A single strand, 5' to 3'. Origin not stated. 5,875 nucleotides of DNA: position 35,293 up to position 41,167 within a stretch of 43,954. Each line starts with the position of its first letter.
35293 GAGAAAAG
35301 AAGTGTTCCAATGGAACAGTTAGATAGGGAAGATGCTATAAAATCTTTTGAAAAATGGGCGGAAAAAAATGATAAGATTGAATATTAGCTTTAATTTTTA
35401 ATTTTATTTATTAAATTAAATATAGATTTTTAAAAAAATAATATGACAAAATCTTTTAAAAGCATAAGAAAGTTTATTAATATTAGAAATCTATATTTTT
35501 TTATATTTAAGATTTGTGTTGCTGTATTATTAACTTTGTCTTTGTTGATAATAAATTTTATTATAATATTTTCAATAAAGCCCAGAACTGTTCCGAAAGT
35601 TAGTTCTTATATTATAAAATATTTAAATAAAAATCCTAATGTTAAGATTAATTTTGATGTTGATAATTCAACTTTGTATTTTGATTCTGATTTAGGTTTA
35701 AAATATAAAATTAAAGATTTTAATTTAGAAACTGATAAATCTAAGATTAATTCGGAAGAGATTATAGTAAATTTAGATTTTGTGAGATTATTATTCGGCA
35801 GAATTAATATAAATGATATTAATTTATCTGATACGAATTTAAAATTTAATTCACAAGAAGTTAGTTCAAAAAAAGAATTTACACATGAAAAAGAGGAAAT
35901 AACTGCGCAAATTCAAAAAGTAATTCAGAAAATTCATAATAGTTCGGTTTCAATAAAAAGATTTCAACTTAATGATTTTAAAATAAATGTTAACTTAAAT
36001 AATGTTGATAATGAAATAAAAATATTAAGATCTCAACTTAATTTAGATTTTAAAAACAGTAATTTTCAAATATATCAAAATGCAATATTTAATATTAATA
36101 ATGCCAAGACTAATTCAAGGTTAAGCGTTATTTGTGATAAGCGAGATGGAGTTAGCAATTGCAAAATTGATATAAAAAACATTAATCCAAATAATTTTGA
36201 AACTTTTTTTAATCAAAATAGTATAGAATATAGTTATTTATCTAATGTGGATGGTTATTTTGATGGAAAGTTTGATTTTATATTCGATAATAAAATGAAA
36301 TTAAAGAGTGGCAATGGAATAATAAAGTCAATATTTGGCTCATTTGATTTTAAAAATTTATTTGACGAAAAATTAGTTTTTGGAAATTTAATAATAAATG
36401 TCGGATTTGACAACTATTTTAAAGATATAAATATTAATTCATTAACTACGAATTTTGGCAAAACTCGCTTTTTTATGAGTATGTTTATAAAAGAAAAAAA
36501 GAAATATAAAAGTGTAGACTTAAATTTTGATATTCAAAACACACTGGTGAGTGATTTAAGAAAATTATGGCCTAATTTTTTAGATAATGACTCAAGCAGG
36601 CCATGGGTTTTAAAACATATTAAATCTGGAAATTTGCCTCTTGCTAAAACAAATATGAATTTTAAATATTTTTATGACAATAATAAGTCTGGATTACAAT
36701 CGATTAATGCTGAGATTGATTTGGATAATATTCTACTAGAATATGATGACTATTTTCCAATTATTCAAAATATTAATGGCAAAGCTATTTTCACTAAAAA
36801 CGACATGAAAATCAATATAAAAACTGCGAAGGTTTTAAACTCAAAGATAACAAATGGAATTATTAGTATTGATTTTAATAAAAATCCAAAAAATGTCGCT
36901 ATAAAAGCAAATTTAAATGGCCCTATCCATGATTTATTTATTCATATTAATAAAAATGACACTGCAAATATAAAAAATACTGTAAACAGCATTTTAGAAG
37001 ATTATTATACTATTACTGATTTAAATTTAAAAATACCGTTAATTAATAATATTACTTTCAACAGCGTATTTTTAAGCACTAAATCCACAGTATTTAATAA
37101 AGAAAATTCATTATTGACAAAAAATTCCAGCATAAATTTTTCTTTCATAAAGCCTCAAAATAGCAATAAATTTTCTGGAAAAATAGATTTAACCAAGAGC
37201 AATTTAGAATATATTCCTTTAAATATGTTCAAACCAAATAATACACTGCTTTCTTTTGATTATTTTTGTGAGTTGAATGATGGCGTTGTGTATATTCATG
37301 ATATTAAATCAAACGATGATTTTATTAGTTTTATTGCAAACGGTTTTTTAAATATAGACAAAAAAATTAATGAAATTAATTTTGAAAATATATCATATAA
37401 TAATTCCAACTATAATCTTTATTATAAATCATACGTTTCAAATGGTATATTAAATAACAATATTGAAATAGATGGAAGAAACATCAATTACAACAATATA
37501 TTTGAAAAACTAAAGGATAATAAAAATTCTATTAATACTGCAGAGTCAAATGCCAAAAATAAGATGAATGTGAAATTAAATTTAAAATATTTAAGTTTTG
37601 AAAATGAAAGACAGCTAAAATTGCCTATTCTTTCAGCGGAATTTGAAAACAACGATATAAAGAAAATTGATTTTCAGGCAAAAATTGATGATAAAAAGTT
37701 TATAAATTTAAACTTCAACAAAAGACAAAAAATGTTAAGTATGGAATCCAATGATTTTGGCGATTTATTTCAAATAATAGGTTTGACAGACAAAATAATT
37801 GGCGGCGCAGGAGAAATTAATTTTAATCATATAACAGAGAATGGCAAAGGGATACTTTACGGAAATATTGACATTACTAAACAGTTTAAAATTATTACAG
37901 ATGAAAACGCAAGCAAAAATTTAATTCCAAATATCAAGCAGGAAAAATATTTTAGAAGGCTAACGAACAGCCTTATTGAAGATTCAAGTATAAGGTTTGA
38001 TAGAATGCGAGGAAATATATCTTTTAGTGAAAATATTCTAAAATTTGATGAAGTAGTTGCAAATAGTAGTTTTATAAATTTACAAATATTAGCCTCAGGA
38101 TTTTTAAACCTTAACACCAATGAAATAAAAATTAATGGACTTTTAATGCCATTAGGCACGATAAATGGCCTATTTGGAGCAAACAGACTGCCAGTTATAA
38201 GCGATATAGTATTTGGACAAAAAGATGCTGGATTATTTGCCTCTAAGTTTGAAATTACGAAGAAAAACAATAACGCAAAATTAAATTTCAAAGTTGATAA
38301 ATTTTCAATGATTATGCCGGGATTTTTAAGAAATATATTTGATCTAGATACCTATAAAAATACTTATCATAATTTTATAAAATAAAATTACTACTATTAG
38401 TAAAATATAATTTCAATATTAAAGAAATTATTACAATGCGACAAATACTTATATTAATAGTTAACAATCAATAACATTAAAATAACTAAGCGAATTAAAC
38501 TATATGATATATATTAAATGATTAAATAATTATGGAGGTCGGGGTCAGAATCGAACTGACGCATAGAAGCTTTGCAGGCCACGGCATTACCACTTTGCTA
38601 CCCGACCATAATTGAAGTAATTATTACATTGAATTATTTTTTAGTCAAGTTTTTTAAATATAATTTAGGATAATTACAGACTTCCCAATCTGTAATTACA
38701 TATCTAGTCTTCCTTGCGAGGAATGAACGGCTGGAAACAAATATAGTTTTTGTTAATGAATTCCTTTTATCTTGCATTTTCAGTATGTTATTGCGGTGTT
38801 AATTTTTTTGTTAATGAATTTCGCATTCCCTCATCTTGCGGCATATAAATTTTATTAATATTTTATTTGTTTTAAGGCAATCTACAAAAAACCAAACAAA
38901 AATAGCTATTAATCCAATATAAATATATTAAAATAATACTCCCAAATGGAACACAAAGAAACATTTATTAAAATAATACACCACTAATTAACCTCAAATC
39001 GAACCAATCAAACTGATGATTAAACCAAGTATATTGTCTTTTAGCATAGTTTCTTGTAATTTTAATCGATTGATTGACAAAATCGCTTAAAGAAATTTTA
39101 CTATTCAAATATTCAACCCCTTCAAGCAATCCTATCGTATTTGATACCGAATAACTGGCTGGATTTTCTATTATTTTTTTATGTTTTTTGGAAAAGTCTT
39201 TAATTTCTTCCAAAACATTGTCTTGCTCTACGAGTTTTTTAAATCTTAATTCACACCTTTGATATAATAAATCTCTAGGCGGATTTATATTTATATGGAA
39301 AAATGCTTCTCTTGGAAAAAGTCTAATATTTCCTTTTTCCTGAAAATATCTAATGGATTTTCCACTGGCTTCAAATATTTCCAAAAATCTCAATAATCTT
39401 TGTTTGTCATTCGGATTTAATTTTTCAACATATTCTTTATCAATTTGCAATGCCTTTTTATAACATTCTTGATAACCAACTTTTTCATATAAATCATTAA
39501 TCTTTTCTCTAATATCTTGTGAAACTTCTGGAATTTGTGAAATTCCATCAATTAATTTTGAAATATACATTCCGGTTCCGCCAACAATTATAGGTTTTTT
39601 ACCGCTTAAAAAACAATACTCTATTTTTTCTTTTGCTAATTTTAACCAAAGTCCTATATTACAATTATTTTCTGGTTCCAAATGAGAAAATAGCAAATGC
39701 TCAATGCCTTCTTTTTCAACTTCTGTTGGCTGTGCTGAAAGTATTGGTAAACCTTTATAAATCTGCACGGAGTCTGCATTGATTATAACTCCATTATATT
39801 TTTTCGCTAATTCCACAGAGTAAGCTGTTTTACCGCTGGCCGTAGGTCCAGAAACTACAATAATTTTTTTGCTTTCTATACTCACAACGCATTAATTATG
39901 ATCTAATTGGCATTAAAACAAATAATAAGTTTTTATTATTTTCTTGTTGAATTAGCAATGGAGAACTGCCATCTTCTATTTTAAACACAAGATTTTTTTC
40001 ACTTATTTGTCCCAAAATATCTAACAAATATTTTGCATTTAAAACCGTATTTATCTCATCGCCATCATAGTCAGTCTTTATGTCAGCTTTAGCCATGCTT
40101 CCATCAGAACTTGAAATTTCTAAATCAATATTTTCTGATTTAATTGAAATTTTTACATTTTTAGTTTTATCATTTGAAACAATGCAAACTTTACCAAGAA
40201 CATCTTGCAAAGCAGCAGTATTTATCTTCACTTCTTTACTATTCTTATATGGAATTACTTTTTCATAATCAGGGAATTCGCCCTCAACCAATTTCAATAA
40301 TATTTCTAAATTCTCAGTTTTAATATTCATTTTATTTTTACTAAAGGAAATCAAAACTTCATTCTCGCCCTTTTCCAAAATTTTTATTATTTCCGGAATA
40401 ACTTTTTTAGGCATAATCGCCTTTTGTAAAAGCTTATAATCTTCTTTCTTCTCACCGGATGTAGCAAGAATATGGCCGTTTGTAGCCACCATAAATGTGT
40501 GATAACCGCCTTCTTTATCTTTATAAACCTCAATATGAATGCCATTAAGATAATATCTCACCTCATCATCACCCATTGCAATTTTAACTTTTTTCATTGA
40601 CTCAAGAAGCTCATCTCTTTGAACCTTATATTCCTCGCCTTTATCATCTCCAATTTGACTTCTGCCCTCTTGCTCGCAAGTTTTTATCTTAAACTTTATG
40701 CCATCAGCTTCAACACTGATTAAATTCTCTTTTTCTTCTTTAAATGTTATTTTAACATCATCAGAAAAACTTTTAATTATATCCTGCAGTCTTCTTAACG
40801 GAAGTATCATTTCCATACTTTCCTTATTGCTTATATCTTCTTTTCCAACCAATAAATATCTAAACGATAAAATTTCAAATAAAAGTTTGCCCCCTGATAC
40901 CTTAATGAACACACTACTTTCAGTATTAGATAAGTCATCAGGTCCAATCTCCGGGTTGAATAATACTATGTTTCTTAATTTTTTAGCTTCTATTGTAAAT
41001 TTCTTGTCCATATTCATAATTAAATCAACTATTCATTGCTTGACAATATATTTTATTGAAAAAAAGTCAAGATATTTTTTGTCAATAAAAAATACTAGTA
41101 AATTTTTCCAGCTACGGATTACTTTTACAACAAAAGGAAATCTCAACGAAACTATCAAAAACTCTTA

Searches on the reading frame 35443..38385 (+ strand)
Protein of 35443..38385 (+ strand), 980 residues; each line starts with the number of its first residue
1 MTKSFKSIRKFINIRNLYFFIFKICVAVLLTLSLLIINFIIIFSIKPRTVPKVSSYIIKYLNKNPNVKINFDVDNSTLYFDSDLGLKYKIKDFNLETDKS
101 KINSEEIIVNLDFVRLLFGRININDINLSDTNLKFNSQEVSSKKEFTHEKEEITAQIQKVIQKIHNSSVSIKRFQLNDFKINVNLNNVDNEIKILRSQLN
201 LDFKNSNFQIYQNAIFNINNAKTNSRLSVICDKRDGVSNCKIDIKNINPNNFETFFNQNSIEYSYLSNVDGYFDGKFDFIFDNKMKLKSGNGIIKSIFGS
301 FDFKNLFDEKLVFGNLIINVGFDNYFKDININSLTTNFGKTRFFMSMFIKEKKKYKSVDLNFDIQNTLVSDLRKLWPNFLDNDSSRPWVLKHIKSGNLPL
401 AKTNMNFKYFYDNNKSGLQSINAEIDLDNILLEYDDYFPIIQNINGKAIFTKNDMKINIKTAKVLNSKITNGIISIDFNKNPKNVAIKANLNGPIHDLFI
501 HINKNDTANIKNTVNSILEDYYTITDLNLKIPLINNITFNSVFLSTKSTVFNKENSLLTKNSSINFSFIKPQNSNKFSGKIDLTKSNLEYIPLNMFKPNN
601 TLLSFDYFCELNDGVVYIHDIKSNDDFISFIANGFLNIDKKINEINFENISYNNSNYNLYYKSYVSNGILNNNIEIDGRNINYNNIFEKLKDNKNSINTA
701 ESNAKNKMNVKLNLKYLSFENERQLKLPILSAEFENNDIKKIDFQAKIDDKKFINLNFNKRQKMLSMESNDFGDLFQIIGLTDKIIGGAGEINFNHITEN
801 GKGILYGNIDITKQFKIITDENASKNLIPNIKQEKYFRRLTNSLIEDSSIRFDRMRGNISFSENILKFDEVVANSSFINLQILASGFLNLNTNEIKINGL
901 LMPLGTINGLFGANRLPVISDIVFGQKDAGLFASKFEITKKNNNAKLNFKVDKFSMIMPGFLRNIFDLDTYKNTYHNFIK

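Call 97: search_protein_families(library=pfam, proteins=[window:35443-38385:+], max_evalue=0.0001)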
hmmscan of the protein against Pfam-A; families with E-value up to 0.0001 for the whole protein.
window:35443-38385:+ (980 aa): 1 family
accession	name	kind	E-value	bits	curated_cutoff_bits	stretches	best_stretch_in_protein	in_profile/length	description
PF13116.12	YhdP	-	4.6e-13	48.4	46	2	300-567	414-686/1224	YhdP protein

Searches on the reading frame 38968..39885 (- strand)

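Call 97: search_protein_families(library=pfam, proteins=[window:38968-39885:-], max_evalue=0.0001)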
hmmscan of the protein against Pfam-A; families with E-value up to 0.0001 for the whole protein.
window:38968-39885:- (305 aa): 2 families
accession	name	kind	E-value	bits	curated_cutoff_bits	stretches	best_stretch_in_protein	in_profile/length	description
PF01715.23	IPPT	-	1.2e-60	205.7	23.6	1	41-291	1-243/243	IPP transferase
PF01745.22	IPT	-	2.6e-07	30.7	20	1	8-63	3-58/233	Isopentenyl transferase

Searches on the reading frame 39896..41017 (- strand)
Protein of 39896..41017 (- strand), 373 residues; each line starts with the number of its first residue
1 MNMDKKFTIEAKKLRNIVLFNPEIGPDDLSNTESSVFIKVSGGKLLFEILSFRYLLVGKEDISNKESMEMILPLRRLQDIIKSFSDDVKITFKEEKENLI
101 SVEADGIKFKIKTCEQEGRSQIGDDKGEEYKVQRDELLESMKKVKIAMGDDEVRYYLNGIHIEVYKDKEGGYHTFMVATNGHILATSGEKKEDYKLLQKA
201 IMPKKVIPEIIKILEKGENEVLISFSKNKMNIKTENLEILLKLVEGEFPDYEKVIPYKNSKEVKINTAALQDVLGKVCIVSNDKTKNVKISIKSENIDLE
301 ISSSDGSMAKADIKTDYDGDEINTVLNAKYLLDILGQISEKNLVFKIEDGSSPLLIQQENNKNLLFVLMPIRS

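Call 97: search_protein_families(library=pfam, proteins=[window:39896-41017:-], max_evalue=0.0001)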
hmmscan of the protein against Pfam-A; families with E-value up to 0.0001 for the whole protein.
window:39896-41017:- (373 aa): 3 families
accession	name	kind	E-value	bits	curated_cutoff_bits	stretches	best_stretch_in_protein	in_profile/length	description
PF02767.21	DNA_pol3_beta_2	-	5.1e-23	82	27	1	132-250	2-116/116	DNA polymerase III beta subunit, central domain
PF02768.20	DNA_pol3_beta_3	-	1.3e-21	77.1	27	1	253-372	2-121/121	DNA polymerase III beta subunit, C-terminal domain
PF00712.24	DNA_pol3_beta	-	6.4e-12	46.1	24.4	0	285-362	30-104/120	DNA polymerase III beta subunit, N-terminal domain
